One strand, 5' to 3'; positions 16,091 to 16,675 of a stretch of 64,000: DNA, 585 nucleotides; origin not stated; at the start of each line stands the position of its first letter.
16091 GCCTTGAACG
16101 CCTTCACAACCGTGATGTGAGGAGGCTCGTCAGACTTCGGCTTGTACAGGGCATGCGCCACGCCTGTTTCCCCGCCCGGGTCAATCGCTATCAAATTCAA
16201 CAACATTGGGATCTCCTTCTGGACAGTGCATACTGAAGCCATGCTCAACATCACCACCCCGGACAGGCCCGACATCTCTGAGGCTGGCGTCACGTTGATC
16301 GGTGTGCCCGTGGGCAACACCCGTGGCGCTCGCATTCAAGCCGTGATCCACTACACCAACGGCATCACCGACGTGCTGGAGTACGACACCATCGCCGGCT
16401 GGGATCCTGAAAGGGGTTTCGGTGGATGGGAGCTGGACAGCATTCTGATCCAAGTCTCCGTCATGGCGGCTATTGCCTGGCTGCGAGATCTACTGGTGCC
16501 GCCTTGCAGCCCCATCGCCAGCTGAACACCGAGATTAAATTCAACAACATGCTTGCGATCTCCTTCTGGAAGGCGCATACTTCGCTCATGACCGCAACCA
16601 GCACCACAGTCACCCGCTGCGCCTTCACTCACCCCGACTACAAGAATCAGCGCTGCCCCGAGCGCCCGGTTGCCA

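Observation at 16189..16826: Antisense two-gene cassette: duplicated leaderless promoter, two high-GC3 ORFs and a terminator (moron-like)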

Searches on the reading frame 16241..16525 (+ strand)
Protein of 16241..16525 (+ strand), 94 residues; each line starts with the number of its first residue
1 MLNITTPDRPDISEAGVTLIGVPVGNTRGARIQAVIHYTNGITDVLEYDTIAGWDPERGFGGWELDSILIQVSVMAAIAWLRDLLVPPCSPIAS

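Call 12: search_protein_families(library=pfam, proteins=[window:16241-16525:+], max_evalue=1)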
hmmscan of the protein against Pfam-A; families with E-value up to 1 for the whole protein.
window:16241-16525:+ (94 aa): 1 family
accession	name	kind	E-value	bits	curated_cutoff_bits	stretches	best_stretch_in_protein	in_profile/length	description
PF09144.16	YpM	-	0.21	12.2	25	1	15-45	15-45/117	Yersinia pseudo-tuberculosis mitogen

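Call 13: search_protein_families(library=phrogs, proteins=[window:16241-16525:+], max_evalue=1)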
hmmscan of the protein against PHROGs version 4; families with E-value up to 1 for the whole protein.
window:16241-16525:+ (94 aa): 0 families

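Call 16: find_homologous_proteins(query=window:16241-16525:+, max_evalue=0.01)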
Query window:16241-16525:+ (94 aa): 2 proteins with E <= 0.01 among 5 candidates.
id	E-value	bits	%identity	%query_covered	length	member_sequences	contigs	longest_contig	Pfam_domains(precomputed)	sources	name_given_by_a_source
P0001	2.5e-56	206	100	100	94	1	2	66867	-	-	-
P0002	2.1e-38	149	72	100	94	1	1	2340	-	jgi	jgi:hypothetical protein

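Call 17: find_encoding_contigs(protein=P0002, flank=10000)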
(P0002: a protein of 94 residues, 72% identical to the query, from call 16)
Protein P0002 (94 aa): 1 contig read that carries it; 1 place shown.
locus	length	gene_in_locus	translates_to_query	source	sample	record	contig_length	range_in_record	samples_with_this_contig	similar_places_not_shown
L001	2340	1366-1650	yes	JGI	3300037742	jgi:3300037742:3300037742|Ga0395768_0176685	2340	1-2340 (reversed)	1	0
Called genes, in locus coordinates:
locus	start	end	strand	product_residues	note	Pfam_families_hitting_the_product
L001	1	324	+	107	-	?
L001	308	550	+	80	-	-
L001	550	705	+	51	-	-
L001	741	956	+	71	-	-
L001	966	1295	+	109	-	-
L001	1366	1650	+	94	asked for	-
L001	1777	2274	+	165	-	PF23140:Gp80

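Call 18: find_encoding_contigs(protein=P0001, flank=3000)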
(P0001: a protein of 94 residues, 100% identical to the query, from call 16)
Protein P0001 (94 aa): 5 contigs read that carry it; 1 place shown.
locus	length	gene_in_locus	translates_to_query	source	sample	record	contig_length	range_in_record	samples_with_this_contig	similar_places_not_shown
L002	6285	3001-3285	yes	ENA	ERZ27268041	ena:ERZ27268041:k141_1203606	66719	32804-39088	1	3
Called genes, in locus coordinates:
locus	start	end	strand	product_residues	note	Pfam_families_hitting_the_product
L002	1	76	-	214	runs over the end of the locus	-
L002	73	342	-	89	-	-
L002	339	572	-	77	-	-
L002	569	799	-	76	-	-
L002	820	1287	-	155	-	PF23140:Gp80 (weak)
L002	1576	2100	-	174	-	-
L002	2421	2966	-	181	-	-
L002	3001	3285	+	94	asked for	-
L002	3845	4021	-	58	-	-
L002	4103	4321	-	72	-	-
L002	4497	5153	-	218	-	-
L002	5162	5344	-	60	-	-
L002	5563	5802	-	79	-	-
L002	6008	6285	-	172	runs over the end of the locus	-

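Call 54: search_protein_representatives(alignment_id=A2)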
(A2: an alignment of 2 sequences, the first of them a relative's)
Query: 2 sequences, 94 profile positions. Proteins with E-value up to 0.001 (for the whole library): 10; up to 1e-10: 4; up to 1e-30: 2. The best 10 are listed.
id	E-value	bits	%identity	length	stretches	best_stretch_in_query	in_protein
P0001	2.9e-55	200.7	-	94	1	1-94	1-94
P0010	1.1e-35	137.9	-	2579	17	4-57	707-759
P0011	4.3e-14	68.8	-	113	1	4-94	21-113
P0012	1.8e-13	66.8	-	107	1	5-94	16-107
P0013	1.6e-09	54.1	-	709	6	45-79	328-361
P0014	2.6e-09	53.4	-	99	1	3-92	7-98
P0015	2.5e-07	47.1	-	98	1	3-88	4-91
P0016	3.3e-06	43.5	-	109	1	8-82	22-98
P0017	3.5e-05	40.2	-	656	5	31-82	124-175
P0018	7.1e-04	36.0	-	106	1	6-86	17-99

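Call 56: predict_structure(alignment_id=A2)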
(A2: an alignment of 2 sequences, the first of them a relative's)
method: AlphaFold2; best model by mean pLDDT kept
length: 94 residues; sequences in the alignment: 2
mean_pLDDT: 61.4   pTM: 0.46
mean pLDDT of the five models: 61.4, 58.5, 56.5, 54.3, 47.3
residues with pLDDT >= 90: 0; 70-90: 24; 50-70: 52; < 50: 18
segments of 3 or more residues with pLDDT < 50: 53-55, 59-65, 89-94
pLDDT, mean of each block of 10 residues (from residue 1): 57 72 56 78 73 49 51 66 58 41
secondary structure, 60 per line:
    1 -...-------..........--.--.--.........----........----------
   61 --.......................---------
elements in order: E2-4 E12-21 E30-38 E43-50 H63-85

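Call 59: search_solved_structures(query=A3, max_evalue=1)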
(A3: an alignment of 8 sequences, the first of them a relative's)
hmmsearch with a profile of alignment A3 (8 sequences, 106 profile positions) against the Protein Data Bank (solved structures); distinct sequences matched with E-value up to 1: 0.

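Call 60: search_protein_families(library=pfam, alignment_id=A3, max_evalue=0.1)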
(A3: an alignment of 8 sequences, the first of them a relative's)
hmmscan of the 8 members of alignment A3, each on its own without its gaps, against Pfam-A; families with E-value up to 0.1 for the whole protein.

A. member 1, P0001 (94 aa): 0 families

B. families by the number of members that match (of 8 scanned): 1 family
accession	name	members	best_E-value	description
PF23845.1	TIM-barrel_NCTSP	1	0.072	Non-contractile tail sheath protein TIM barrel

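Call 62: search_dna_similar(query=P0011, collection=phages, mode=protein, max_evalue=0.01, max_rows=20)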
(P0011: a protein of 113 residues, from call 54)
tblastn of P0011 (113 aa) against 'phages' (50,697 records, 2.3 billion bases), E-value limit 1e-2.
No match.

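Call 63: find_encoding_contigs(protein=P0011, flank=4000, max_places=3)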
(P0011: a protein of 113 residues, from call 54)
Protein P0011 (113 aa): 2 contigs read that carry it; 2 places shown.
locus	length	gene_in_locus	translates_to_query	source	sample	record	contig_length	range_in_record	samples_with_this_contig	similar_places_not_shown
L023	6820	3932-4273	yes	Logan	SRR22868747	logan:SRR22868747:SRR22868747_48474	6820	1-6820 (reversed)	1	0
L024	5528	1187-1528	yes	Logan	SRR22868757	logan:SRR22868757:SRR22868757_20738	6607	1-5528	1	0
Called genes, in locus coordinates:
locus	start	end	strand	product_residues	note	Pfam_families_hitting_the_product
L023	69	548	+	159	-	-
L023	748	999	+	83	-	-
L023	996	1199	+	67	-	-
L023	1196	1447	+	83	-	-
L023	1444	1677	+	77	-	-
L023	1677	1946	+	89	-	-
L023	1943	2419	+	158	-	PF24623:Phage_zn_bind_8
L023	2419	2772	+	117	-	-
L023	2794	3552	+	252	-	-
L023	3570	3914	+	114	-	-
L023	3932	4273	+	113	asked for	-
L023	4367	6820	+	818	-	?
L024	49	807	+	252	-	-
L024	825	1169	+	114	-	-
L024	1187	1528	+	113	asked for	-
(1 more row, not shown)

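Call 64: find_encoding_contigs(protein=P0012, flank=4000, max_places=3)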
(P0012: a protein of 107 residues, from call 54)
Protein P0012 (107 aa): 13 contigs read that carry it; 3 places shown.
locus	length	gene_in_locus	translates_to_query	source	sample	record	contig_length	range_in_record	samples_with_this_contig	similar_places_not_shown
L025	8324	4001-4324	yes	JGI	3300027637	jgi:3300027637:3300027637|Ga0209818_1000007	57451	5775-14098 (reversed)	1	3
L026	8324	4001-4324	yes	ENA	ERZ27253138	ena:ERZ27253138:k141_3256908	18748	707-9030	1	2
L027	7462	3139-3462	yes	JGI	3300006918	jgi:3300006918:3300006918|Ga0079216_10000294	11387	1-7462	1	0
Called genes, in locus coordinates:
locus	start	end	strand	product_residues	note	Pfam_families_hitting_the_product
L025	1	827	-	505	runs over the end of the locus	-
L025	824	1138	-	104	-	-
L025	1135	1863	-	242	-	PF07352:Phage_Mu_Gam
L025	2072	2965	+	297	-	PF13730:HTH_36 (weak)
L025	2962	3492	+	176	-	-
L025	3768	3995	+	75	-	-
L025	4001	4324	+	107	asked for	-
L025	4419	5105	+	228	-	-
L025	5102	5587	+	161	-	-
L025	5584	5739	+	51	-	-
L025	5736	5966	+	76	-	-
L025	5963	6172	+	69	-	-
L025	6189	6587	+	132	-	-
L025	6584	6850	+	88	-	-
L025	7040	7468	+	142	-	-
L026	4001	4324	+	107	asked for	-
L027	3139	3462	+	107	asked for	-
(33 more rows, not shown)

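Call 67: predict_structure(alignment_id=A3)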
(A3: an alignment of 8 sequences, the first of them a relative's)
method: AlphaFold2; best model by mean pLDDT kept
length: 94 residues; sequences in the alignment: 8
mean_pLDDT: 82.6   pTM: 0.72
mean pLDDT of the five models: 82.6, 82.1, 81.7, 81.5, 78.9
residues with pLDDT >= 90: 39; 70-90: 35; 50-70: 16; < 50: 4
segments of 3 or more residues with pLDDT < 50: 92-94
pLDDT, mean of each block of 10 residues (from residue 1): 86 93 82 95 95 66 72 91 77 43
secondary structure, 60 per line:
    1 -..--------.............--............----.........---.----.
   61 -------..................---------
elements in order: E12-24 E27-38 E43-51 H68-85

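Call 72: fold_search(model_id=the predicted structure, library=pdb)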
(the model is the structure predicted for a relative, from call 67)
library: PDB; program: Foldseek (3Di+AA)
matches with E <= 10: 696; with E <= 0.001: 0
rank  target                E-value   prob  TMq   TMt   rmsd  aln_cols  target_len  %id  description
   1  5aif_A                2.6e-01  0.80  0.28  0.22   6.5        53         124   19  Discovery and characterization of thermophilic limonene-1,2-epoxide hydrolases from hot spring metagenomic libraries.  (released 2015-06-17)
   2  2muc_A                6.6e-01  0.47  0.39  0.12   7.5        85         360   16  MUCONATE CYCLOISOMERASE VARIANT F329I (released 1999-12-22)
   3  3muc_A                6.6e-01  0.47  0.39  0.12   7.5        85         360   15  MUCONATE CYCLOISOMERASE VARIANT I54V (released 1999-11-04)
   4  3jva_G                7.4e-01  0.85  0.34  0.10   1.9        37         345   16  Crystal structure of Dipeptide Epimerase from Enterococcus faecalis V583 (released 2010-08-11)
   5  3ro6_B                9.2e-01  0.23  0.34  0.11  11.2        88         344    9  Crystal structure of Dipeptide Epimerase from Methylococcus capsulatus complexed with Mg ion (released 2011-05-11)
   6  6p29_A                9.2e-01  0.21  0.26  0.20   4.2        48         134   23  N-demethylindolmycin synthase (PluN2) in complex with N-demethylindolmycin (released 2019-08-07)
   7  1muc_A                9.7e-01  0.38  0.39  0.12   8.0        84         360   17  STRUCTURE OF MUCONATE LACTONIZING ENZYME AT 1.85 ANGSTROMS RESOLUTION (released 1996-07-11)
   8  9cpa_h                9.7e-01  0.13  0.28  0.05  10.4        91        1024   13  Structure of a Mammalian DHX29-bound 43S Pre-initiation Complex (released 2025-07-23)
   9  8f2r_F                9.7e-01  0.10  0.23  0.25   8.0        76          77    6  Human CCC complex (released 2023-05-24)
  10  3dfy_B                1.1e+00  0.54  0.38  0.13   5.8        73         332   10  Crystal structure of apo dipeptide epimerase from Thermotoga maritima (released 2008-11-25)
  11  6dr1                  1.1e+00  0.25  0.31  0.13   9.6        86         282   14  YopH PTP1B Chimera 2 PTPase (released 2018-08-29)
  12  3hpf_A                1.1e+00  0.23  0.33  0.10  12.5        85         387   12  Crystal structure of the mutant Y90F of divergent galactarate dehydratase from Oceanobacillus iheyensis complexed with (released 2009-12-22)
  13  4hyz_A                1.1e+00  0.16  0.25  0.22   3.8        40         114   28  Crystal structure of a DUF3887 family protein (RUMGNA_01855) from Ruminococcus gnavus ATCC 29149 at 2.25 A resolution (released 2013-01-09)
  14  3my9                  1.1e+00  0.25  0.36  0.11  10.3        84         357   18  Crystal structure of a muconate cycloisomerase from Azorhizobium caulinodans (released 2010-07-07)
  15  4xb6_A                1.1e+00  0.06  0.20  0.14  17.3        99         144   17  Structure of the E. coli C-P lyase core complex (released 2015-08-19)
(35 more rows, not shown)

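Call 73: fold_search(model_id=the predicted structure, library=viral)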
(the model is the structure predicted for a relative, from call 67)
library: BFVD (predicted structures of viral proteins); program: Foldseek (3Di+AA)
matches with E <= 10: 1255; with E <= 0.001: 0
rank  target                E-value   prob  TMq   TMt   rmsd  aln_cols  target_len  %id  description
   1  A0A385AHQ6            9.4e-02  0.41  0.26  0.14   7.2        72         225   22  ERF superfamily protein [Methanobacterium virus Drs3]
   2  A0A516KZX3            1.2e-01  0.54  0.32  0.19   6.1        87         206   11  (no name in the UniProt tables at hand)
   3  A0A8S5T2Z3            1.3e-01  0.47  0.28  0.26   8.4        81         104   15  Uncharacterized protein [Myoviridae sp. ctqfO1]
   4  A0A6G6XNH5            1.5e-01  0.87  0.44  0.33   4.8        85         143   21  (no name in the UniProt tables at hand)
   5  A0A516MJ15            1.5e-01  0.54  0.30  0.24   7.9        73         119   12  (no name in the UniProt tables at hand)
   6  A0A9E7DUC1            1.6e-01  0.93  0.35  0.40   3.8        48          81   19  Uncharacterized protein [Enterococcus phage vB_OCPT_Bob]
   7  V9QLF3                1.7e-01  0.80  0.38  0.38   6.0        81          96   14  (no name in the UniProt tables at hand)
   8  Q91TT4                1.8e-01  0.16  0.22  0.13  16.5       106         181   14  T22.5 [Tupaiid herpesvirus 1 (strain 1)]
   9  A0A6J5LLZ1            2.3e-01  0.69  0.33  0.27  10.1        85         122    9  Uncharacterized protein [uncultured Caudovirales phage]
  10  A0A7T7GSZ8            2.5e-01  0.44  0.34  0.24   7.3        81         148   11  (no name in the UniProt tables at hand)
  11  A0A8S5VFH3            2.5e-01  0.21  0.21  0.12   9.5        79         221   16  Uncharacterized protein [Siphoviridae sp. ct1da40]
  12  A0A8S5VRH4            2.7e-01  0.38  0.28  0.23  10.1        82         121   11  (no name in the UniProt tables at hand)
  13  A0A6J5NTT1            3.0e-01  0.25  0.23  0.23  10.7        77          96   10  Uncharacterized protein [uncultured Caudovirales phage]
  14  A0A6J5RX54            3.2e-01  0.72  0.38  0.20   5.1        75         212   16  Essential recombination function protein [uncultured Caudovirales phage]
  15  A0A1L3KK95            3.3e-01  0.14  0.22  0.14  14.0        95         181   15  (no name in the UniProt tables at hand)
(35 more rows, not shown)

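Call 90: search_protein_families(library=padloc, proteins=[window:16241-16525:+], max_evalue=0.1)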
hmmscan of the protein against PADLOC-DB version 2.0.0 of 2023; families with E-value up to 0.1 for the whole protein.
window:16241-16525:+ (94 aa): 0 families

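Call 97: search_protein_families(library=ncbifam, proteins=[window:16241-16525:+], max_evalue=0.1)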
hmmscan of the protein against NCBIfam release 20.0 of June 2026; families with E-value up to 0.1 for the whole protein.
window:16241-16525:+ (94 aa): 0 families
